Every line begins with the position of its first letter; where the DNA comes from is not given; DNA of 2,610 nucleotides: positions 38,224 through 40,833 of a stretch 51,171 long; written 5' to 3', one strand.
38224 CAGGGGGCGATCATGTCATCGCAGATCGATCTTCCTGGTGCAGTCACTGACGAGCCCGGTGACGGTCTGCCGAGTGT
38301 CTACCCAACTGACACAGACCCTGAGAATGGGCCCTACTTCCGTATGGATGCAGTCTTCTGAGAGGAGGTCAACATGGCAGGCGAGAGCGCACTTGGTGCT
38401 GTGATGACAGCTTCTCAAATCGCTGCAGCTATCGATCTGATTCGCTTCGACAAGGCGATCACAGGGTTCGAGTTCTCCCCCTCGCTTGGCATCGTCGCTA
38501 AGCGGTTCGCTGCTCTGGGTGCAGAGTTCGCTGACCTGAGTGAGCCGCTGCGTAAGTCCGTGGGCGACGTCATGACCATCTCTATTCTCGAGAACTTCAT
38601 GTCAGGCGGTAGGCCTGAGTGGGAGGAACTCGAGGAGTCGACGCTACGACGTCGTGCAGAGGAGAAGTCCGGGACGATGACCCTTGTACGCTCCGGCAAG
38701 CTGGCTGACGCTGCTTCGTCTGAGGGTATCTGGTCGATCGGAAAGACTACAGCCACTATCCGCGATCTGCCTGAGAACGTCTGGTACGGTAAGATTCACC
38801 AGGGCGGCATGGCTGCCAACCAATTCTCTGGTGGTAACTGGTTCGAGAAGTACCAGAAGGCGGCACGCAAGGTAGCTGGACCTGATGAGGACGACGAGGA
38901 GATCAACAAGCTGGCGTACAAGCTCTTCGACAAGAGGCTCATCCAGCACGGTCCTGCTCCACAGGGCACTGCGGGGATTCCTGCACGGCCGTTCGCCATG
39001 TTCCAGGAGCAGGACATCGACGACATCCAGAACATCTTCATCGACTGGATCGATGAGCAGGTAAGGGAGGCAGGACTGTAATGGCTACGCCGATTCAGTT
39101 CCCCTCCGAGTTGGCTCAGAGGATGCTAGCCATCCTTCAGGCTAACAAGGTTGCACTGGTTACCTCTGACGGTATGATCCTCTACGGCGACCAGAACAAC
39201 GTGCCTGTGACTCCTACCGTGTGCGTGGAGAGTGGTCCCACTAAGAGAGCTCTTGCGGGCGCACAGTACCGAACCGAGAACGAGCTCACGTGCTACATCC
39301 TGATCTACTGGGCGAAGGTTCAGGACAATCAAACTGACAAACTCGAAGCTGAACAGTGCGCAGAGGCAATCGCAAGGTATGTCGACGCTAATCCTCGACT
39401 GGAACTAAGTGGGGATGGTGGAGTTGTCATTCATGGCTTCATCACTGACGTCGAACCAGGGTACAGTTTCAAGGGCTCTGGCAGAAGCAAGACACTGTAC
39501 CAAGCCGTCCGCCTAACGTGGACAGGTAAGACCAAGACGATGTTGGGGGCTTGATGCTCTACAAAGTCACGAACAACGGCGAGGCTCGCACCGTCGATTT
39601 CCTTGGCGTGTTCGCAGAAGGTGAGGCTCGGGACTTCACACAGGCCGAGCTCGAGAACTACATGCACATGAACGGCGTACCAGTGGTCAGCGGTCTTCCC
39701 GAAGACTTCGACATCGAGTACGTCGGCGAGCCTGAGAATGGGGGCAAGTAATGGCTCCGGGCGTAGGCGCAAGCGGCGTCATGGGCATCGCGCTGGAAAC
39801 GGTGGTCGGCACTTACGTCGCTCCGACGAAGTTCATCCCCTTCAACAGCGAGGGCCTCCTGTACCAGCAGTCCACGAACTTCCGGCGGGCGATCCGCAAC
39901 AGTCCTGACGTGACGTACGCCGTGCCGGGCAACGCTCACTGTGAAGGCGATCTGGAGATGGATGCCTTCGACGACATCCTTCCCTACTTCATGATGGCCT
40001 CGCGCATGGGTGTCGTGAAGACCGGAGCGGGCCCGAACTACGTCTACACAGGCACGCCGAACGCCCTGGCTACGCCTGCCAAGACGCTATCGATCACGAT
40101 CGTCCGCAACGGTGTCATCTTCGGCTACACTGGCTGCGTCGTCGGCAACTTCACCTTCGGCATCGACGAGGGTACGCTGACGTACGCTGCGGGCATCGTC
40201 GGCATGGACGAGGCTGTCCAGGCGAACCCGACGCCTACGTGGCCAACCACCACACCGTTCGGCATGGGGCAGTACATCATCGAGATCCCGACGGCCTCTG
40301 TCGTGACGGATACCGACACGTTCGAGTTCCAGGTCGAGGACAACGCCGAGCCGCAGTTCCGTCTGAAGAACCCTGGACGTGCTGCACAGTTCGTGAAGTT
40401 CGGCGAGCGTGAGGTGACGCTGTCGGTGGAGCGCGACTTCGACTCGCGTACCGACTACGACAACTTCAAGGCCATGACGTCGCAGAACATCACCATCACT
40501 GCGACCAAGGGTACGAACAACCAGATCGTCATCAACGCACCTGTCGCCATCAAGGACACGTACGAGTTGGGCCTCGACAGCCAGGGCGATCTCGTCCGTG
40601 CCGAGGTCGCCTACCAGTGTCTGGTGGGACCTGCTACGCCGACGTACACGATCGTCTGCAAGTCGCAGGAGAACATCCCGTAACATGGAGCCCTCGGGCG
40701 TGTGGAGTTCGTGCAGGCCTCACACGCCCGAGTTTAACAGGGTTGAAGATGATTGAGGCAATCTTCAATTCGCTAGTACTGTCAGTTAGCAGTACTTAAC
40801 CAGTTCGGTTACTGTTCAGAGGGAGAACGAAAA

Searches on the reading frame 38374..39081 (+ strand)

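Call 83: search_protein_families(library=pfam, proteins=[window:38374-39081:+], max_evalue=0.01)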
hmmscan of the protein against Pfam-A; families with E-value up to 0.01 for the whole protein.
window:38374-39081:+ (235 aa): 1 family
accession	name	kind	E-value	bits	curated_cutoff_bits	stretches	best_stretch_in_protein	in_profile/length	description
PF05069.18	Phage_tail_S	-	4.7e-07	30.2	24.3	1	43-176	8-137/148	Phage virion morphogenesis family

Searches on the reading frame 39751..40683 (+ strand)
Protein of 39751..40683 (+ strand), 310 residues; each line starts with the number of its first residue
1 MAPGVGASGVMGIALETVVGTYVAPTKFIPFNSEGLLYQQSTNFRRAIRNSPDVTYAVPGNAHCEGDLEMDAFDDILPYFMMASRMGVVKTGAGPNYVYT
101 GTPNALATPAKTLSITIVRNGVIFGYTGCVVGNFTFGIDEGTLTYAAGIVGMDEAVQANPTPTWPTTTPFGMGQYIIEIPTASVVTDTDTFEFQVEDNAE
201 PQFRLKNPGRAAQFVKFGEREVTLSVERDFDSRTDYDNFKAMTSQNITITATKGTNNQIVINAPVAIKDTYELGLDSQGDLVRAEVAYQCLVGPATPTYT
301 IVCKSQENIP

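Call 84: search_protein_families(library=pfam, proteins=[window:39751-40683:+], max_evalue=0.01)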
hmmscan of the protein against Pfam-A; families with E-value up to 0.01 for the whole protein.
window:39751-40683:+ (310 aa): 1 family
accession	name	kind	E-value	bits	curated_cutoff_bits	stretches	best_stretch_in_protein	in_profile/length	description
PF18906.5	Phage_tube_2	-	2.2e-25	90.2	27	1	6-268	1-247/266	Phage tail tube protein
